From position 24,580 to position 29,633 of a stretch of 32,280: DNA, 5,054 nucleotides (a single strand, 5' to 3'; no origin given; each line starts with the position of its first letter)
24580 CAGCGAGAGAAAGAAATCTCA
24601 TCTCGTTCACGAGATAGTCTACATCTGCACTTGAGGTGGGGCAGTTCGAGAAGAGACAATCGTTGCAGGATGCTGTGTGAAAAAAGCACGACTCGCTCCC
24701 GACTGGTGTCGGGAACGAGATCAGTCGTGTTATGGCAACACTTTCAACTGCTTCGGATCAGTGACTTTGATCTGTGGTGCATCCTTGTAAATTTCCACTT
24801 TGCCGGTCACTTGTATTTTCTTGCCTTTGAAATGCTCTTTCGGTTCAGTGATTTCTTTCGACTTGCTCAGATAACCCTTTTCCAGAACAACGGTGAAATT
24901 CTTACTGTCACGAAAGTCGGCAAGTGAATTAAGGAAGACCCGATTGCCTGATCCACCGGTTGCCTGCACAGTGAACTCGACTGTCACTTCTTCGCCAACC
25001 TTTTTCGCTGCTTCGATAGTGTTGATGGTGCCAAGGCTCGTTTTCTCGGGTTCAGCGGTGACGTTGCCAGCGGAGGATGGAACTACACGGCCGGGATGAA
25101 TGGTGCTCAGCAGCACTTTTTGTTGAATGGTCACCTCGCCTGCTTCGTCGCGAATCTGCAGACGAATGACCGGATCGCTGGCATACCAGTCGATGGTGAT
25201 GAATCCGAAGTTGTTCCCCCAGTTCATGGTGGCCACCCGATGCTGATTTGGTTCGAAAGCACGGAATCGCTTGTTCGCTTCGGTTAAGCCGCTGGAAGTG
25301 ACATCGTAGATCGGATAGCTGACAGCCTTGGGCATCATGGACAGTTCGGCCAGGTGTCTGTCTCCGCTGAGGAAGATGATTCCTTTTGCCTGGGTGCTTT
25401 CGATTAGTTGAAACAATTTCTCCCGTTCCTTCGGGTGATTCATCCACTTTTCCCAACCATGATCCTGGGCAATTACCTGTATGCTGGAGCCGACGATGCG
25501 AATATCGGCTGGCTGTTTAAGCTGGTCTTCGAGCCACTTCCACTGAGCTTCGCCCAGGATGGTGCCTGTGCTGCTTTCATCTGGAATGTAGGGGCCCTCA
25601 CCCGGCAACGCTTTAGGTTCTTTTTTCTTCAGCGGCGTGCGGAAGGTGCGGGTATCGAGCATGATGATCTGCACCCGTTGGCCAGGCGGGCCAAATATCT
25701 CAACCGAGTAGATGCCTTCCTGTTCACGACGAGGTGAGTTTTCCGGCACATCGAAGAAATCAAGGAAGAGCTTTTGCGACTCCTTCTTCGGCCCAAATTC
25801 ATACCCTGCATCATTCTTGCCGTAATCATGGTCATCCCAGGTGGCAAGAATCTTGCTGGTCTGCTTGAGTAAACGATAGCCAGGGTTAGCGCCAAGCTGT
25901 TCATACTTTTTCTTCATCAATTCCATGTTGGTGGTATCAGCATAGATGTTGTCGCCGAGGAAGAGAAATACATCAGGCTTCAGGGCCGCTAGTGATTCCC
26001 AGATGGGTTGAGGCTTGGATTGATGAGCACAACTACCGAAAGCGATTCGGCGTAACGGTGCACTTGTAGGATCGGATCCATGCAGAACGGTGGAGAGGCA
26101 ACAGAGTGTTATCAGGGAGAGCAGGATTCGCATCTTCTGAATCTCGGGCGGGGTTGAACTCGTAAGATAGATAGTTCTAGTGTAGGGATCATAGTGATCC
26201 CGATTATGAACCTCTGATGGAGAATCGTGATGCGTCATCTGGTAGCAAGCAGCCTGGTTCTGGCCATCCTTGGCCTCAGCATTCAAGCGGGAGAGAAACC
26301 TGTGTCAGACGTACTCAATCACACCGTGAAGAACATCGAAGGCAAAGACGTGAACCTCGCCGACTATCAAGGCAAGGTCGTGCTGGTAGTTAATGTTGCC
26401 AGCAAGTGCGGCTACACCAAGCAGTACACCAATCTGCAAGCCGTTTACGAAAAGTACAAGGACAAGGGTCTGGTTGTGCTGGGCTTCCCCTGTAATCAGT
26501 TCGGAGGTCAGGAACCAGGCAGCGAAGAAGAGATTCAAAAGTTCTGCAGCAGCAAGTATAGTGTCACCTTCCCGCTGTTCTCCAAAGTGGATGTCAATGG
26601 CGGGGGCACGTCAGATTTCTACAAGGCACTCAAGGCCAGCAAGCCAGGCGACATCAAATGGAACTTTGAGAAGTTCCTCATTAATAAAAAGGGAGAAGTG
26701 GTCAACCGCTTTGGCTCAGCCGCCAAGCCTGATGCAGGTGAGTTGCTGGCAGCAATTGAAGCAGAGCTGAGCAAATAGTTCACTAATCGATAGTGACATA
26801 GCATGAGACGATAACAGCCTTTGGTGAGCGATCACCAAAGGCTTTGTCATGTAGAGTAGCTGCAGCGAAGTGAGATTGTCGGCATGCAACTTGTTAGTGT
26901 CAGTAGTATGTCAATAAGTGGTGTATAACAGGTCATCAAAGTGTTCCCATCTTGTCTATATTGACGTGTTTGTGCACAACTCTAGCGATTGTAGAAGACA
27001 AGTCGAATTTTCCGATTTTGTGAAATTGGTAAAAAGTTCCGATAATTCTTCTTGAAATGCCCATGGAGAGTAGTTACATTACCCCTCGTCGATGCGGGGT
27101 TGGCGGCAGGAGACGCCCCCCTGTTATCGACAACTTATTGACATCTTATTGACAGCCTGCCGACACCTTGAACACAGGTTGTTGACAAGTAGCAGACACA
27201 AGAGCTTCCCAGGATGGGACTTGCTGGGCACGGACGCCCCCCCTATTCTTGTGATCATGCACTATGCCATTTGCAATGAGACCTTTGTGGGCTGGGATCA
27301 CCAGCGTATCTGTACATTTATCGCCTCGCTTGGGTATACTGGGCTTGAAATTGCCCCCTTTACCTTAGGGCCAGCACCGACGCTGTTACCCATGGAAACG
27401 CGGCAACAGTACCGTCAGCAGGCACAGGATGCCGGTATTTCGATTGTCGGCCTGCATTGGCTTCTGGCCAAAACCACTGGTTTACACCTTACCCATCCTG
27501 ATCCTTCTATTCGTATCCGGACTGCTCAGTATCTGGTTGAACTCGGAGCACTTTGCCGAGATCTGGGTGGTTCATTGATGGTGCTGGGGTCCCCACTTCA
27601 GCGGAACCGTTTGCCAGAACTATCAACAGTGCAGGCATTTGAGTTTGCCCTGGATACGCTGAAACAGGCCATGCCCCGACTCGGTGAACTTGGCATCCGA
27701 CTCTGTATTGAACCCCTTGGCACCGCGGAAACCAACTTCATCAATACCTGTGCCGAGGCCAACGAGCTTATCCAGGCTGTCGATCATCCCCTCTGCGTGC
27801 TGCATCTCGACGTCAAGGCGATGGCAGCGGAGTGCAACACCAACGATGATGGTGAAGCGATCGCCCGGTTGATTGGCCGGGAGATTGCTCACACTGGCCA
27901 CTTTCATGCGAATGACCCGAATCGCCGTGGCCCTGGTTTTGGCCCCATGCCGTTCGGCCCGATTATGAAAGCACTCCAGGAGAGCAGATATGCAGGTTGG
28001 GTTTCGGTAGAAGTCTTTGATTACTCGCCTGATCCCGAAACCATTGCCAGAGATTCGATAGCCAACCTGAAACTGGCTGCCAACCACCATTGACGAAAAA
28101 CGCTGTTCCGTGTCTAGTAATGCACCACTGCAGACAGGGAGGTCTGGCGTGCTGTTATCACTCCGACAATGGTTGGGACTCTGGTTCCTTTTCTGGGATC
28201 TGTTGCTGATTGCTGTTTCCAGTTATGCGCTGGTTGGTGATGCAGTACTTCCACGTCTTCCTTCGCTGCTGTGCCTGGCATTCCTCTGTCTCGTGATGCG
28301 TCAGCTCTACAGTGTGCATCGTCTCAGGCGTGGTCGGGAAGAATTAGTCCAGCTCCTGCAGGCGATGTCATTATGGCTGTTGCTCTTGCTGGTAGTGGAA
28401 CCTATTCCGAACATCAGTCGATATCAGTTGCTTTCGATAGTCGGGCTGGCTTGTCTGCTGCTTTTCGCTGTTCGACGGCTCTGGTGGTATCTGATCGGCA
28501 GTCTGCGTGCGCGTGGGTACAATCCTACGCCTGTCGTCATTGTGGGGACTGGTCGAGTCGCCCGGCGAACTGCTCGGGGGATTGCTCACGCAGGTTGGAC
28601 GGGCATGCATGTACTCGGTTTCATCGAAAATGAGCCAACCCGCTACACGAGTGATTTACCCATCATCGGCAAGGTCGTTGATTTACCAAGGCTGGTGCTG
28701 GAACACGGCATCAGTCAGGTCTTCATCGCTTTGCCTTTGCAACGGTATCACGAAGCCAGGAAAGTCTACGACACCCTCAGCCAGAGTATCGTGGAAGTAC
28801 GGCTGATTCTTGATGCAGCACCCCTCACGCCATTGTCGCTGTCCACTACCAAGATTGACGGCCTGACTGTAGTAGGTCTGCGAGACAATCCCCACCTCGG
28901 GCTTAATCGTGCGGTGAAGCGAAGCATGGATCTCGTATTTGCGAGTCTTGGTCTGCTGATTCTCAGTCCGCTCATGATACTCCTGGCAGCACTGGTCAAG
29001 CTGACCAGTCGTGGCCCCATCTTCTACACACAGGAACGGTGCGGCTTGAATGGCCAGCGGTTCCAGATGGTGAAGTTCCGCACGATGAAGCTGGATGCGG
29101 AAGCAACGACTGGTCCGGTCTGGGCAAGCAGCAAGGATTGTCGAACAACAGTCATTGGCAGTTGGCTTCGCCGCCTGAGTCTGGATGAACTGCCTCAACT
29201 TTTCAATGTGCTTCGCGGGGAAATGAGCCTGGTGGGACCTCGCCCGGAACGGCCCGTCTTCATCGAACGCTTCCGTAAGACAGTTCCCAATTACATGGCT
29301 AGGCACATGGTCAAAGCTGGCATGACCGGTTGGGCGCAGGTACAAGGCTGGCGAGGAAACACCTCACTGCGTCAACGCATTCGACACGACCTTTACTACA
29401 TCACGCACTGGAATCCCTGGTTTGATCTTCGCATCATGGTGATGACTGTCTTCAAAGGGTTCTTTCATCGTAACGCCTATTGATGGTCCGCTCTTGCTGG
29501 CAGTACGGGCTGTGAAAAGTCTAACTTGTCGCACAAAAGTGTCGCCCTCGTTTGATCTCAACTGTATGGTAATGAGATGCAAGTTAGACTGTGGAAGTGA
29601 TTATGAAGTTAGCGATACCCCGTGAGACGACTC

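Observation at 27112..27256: Seven contiguous, exactly phased 11-bp GACA/TGTC units just upstream of the isomerase-glycosylphosphotransferase operon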

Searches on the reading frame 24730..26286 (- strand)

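Call 9: search_protein_families(library=pfam, proteins=[window:24730-26286:-], max_evalue=0.001)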
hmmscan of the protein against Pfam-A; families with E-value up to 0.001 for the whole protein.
window:24730-26286:- (518 aa): 1 family
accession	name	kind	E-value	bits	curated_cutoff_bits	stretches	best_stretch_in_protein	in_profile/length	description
PF09423.15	PhoD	-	5.6e-21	75.5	27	1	82-318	2-271/343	PhoD-like phosphatase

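Call 52: search_protein_families(library=ncbifam, proteins=[window:24730-26133:-], max_evalue=0.001)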
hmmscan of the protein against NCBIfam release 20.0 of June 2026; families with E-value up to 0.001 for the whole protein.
window:24730-26133:- (467 aa): 0 families

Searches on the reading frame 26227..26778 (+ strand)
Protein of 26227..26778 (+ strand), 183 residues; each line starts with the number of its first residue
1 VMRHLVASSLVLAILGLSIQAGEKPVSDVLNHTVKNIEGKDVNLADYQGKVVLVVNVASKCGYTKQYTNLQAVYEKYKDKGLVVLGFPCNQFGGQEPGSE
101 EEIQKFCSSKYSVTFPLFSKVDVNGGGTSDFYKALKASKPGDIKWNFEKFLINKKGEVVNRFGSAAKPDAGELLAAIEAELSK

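Call 9: search_protein_families(library=pfam, proteins=[window:26227-26778:+], max_evalue=0.001)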
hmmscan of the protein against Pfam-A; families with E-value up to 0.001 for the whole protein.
window:26227-26778:+ (183 aa): 3 families
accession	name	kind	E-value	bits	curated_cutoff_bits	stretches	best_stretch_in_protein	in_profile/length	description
PF00255.25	GSHPx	-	2.6e-44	149.7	27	1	31-136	3-108/108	Glutathione peroxidase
PF00578.27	AhpC-TSA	-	4.3e-10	40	26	1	31-159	7-122/124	AhpC/TSA family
PF08534.16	Redoxin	-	6.2e-08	33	26.6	1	37-167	16-137/148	Redoxin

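Call 52: search_protein_families(library=ncbifam, proteins=[window:26227-26778:+], max_evalue=0.001)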
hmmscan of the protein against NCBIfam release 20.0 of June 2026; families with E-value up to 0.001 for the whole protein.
window:26227-26778:+ (183 aa): 5 families
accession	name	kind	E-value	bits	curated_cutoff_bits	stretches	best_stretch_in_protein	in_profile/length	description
NF007900.0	PRK10606.1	equivalog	4.8e-57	192.5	270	2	28-140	4-116/183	glutathione peroxidase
TIGR02540.1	gpx7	equivalog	1.9e-38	131.6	207.3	1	30-162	3-136/153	putative glutathione peroxidase Gpx7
NF002854.0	PRK03147.1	subfamily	2e-07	31.1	170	1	29-161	42-155/176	thiol-disulfide oxidoreductase ResA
NF006960.0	PRK09437.1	equivalog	0.00027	20.9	140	1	31-90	12-73/156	thioredoxin-dependent thiol peroxidase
NF041054.1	WAxxUGC_long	equivalog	0.00045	19.6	300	1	32-87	87-142/354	ResA-like WAxxUGC motif-containing protein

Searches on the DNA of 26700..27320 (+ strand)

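Call 31: search_rna_families(source=window, start=26700, end=27320, threshold=evalue, max_evalue=10)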
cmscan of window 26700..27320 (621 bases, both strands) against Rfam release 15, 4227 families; matches with E-value up to 10: 1.
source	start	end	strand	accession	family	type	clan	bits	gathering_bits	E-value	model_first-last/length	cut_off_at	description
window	26816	26843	+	RF01702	Cyano-2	Gene; sRNA;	-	11.6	40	2.1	41-70/204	no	Cyano-2 RNA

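Call 71: search_dna_similar(query=window:26870-27260:+, collection=plasmids, mode=distant, max_evalue=0.01, max_rows=10)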
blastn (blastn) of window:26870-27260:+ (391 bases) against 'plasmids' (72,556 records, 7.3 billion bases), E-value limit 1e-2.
No match.

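Call 72: search_dna_similar(query=window:26870-27260:+, collection=phages, mode=distant, max_evalue=0.01, max_rows=10)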
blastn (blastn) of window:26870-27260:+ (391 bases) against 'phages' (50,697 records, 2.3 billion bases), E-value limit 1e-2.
No match.

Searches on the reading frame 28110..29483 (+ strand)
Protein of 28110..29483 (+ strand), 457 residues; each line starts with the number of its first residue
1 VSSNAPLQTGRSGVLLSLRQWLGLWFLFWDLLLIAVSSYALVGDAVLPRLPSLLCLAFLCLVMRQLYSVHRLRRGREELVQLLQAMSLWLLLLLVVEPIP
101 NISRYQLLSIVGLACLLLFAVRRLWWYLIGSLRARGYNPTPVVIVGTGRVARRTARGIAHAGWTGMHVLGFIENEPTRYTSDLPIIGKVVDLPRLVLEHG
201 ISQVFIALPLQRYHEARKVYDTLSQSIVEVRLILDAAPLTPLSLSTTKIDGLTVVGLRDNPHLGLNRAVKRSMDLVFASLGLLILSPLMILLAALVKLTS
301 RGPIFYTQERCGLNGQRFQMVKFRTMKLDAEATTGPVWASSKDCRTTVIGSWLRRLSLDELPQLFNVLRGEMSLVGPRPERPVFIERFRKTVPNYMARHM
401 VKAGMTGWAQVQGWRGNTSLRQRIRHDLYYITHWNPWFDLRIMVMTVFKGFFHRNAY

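Call 9: search_protein_families(library=pfam, proteins=[window:28110-29483:+], max_evalue=0.001)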
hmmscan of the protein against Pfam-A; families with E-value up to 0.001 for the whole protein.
window:28110-29483:+ (457 aa): 2 families
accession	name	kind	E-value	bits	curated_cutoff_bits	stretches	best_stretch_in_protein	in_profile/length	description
PF02397.22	Bac_transf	-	4.4e-68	228.8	27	1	270-450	1-177/179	Bacterial sugar transferase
PF13727.12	CoA_binding_3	-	4.7e-16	59.7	25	1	66-233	5-174/175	CoA-binding domain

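Call 52: search_protein_families(library=ncbifam, proteins=[window:28110-29483:+], max_evalue=0.001)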
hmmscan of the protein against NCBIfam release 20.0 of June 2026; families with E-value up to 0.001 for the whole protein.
window:28110-29483:+ (457 aa): 10 families
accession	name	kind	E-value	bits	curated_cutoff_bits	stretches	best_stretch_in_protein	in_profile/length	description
TIGR03023.1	WcaJ_sugtrans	equivalog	8.5e-135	450.5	410.75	1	45-457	30-453/453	undecaprenyl-phosphate glucose phosphotransferase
TIGR03025.1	EPS_sugtrans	subfamily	6.4e-132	440.9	295.55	1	38-457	20-445/445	exopolysaccharide biosynthesis polyprenyl glycosylphosphotransferase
NF007518.0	PRK10124.1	equivalog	1.1e-85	288.1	684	1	24-457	26-464/464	undecaprenyl-phosphate glucose phosphotransferase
TIGR03013.1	EpsB_2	subfamily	6.2e-75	252.9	393.35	1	53-447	38-433/443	TIGR03013 family XrtA/PEP-CTERM system glycosyltransferase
TIGR03022.1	WbaP_sugtrans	subfamily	5e-72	243.6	403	1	50-447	33-446/456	undecaprenyl-phosphate galactose phosphotransferase WbaP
NF050817.1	PolSacchBiosHfsE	equivalog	1.5e-59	202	750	1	56-447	56-456/467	polysaccharide biosynthesis protein HfsE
NF041877.1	EPS_EpsZ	equivalog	1e-51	176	800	1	52-447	52-449/459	exopolysaccharide biosynthesis polyisoprenyl-phosphate hexose-1-phosphate transferase EpsZ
NF052601.1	undeca_RfbP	equivalog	4.6e-46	157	330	1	266-448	41-233/244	undecaprenyl-phosphate galactose phosphotransferase family protein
NF011751.0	PRK15204.1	equivalog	2.1e-34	118.9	907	1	52-447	63-466/476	undecaprenyl-phosphate galactose phosphotransferase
NF045514.1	glycotran_HepC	equivalog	1.6e-28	99.5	140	1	266-379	113-211/220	heterocyst development glycosyltransferase HepC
